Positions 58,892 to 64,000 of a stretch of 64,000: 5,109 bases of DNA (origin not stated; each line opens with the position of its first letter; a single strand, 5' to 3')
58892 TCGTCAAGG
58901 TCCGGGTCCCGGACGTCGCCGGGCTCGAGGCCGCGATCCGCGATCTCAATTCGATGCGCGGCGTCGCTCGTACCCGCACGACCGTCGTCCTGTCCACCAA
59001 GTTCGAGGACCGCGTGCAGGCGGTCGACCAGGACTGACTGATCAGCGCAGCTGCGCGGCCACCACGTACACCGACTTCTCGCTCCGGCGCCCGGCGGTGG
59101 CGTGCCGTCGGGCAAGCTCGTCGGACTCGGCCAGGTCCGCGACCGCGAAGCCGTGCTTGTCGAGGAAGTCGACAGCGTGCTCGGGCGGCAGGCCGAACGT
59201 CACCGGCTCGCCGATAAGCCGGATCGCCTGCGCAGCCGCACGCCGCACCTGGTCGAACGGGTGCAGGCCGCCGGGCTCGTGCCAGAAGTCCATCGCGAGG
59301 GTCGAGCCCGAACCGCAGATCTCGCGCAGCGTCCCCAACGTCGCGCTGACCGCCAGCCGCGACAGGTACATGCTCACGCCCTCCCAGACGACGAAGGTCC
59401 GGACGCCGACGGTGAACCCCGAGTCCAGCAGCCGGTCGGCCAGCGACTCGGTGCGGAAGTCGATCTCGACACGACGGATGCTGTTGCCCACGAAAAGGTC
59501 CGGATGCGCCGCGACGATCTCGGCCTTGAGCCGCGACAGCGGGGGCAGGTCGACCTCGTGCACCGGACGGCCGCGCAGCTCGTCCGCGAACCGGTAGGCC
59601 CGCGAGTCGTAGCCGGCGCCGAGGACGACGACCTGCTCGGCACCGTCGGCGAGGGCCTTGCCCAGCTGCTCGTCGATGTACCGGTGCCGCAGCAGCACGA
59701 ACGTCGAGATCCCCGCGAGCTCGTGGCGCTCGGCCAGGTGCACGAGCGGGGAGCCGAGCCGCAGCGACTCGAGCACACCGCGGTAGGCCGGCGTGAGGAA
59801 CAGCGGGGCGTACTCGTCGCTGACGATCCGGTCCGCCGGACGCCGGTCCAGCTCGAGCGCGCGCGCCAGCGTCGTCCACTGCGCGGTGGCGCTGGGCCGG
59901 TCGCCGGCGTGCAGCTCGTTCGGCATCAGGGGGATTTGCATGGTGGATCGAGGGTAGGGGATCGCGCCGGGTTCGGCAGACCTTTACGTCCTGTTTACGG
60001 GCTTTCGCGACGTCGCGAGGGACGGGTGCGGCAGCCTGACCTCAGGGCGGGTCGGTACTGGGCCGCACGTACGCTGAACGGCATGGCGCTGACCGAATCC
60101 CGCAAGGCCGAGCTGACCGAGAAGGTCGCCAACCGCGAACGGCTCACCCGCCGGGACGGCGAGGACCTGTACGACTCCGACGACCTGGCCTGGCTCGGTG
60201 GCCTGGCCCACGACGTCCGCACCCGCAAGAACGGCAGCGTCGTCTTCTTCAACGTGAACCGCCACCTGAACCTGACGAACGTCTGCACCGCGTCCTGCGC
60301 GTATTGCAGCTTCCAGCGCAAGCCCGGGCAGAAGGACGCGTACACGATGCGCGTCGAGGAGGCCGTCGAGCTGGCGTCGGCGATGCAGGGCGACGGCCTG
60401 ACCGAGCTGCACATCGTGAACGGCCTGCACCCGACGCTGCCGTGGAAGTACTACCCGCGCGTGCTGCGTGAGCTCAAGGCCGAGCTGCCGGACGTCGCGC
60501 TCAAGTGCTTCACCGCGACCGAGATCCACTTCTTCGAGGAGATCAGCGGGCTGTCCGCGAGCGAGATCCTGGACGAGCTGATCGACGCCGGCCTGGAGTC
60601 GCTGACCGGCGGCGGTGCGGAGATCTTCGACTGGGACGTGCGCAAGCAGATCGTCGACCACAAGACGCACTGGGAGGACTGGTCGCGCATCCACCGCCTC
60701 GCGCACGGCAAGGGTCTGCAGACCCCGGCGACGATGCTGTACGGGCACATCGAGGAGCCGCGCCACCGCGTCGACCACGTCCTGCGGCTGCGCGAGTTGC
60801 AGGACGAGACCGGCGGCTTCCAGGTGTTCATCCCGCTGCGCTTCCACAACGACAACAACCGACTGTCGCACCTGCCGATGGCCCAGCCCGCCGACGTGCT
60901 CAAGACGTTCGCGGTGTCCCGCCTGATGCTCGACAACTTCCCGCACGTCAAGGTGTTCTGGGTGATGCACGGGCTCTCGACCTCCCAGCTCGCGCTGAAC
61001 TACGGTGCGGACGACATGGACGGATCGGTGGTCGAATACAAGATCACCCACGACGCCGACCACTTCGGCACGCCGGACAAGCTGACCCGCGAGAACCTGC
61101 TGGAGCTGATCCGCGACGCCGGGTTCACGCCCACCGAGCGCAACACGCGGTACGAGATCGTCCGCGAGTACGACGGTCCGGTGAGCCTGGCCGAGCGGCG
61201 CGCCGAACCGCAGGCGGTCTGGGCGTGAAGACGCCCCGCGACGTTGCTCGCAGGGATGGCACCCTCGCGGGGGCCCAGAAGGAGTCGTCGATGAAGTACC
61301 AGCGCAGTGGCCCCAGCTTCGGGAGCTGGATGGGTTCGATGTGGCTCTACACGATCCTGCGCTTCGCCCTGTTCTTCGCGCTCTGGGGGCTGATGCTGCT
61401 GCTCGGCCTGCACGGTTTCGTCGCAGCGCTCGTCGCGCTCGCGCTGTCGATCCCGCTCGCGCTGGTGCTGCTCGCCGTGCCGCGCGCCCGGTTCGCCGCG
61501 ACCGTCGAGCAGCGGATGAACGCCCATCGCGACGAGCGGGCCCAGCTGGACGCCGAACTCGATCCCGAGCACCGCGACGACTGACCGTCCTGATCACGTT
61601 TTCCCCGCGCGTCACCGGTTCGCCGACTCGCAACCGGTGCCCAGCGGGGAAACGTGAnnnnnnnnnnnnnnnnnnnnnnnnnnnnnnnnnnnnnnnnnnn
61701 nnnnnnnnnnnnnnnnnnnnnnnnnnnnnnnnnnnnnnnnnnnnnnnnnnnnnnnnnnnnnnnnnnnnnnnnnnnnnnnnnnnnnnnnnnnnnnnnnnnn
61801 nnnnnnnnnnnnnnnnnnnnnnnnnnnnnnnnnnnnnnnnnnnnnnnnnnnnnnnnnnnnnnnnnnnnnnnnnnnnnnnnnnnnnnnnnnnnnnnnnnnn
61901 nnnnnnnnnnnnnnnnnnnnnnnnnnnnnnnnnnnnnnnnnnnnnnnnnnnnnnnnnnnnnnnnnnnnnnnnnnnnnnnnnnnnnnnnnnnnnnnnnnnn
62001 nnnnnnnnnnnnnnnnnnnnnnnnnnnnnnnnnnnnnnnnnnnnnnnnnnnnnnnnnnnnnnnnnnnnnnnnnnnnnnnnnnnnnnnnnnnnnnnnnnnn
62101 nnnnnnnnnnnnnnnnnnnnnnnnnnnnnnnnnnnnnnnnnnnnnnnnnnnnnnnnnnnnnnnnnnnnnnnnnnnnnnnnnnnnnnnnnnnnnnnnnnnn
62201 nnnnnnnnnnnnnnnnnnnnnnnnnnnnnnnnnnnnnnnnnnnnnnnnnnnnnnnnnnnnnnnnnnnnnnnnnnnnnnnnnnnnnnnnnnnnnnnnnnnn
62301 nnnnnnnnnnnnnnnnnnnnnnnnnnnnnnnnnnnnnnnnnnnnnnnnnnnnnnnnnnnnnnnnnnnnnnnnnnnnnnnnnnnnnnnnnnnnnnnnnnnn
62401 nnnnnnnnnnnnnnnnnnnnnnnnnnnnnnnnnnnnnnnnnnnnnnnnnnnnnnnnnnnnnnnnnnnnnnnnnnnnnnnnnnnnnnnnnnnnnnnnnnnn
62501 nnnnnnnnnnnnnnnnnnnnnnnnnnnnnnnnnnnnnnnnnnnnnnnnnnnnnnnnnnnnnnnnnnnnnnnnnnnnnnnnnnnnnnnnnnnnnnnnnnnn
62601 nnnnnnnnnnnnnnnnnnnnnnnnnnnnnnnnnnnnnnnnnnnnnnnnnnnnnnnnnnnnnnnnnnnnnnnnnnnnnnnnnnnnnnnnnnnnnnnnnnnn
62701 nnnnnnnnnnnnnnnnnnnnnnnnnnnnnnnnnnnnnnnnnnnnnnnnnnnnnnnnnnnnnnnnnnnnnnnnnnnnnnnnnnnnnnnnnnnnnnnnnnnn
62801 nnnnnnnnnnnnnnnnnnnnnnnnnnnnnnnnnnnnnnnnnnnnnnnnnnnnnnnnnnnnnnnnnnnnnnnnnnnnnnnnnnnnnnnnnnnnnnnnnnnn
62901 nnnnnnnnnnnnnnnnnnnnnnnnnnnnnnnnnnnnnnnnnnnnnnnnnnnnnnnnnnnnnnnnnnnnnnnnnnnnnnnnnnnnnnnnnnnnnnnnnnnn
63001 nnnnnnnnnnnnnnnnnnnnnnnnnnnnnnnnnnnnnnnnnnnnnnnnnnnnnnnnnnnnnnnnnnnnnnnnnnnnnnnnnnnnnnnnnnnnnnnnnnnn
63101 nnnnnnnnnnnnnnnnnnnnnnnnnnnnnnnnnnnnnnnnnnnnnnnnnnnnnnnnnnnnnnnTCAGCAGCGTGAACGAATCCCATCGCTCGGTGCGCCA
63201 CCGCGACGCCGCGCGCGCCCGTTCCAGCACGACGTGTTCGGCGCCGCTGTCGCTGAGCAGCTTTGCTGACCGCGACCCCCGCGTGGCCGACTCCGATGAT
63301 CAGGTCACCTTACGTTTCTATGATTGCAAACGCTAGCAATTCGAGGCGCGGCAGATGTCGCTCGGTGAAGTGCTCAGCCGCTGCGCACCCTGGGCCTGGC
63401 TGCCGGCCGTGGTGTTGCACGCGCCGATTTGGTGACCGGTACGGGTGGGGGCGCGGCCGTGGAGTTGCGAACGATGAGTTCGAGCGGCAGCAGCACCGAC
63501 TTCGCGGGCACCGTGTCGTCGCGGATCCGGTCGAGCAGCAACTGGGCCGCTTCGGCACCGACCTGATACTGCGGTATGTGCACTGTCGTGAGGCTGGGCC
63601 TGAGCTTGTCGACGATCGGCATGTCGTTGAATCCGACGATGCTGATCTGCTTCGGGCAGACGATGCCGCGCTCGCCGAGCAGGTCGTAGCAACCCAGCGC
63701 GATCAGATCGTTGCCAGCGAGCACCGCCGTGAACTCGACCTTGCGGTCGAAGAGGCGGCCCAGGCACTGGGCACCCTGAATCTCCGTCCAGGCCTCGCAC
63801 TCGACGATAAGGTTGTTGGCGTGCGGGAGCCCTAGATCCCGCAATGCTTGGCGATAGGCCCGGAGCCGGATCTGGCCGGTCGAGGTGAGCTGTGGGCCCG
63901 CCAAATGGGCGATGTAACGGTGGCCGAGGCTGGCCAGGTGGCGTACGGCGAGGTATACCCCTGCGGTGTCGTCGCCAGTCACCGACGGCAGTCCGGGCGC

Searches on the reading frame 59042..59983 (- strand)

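Call 98: search_protein_families(library=pfam, proteins=[window:59042-59983:-], max_evalue=0.00001)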
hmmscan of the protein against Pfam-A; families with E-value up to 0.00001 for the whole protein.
window:59042-59983:- (313 aa): 1 family
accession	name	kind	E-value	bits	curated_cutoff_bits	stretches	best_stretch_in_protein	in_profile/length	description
PF04072.20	LCM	-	4.1e-39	134.9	22.3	1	36-218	3-185/187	Leucine carboxyl methyltransferase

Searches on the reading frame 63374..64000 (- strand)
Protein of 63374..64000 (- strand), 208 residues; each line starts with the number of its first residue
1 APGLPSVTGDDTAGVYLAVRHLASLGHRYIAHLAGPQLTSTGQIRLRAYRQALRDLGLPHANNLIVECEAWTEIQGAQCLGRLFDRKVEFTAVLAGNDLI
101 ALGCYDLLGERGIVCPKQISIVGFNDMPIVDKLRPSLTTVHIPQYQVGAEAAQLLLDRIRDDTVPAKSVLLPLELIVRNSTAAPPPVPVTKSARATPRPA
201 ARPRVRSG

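Call 98: search_protein_families(library=pfam, proteins=[window:63374-64000:-], max_evalue=0.00001)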
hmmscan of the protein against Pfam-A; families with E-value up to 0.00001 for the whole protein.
window:63374-64000:- (208 aa): 2 families
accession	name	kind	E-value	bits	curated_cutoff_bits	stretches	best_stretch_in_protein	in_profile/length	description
PF13377.12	Peripla_BP_3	-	2e-35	122.8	26.5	1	19-181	1-167/167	Periplasmic binding protein-like domain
PF00532.27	Peripla_BP_1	-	7.9e-16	58.8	22.2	1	2-175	94-277/281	Periplasmic binding proteins and sugar binding domain of LacI family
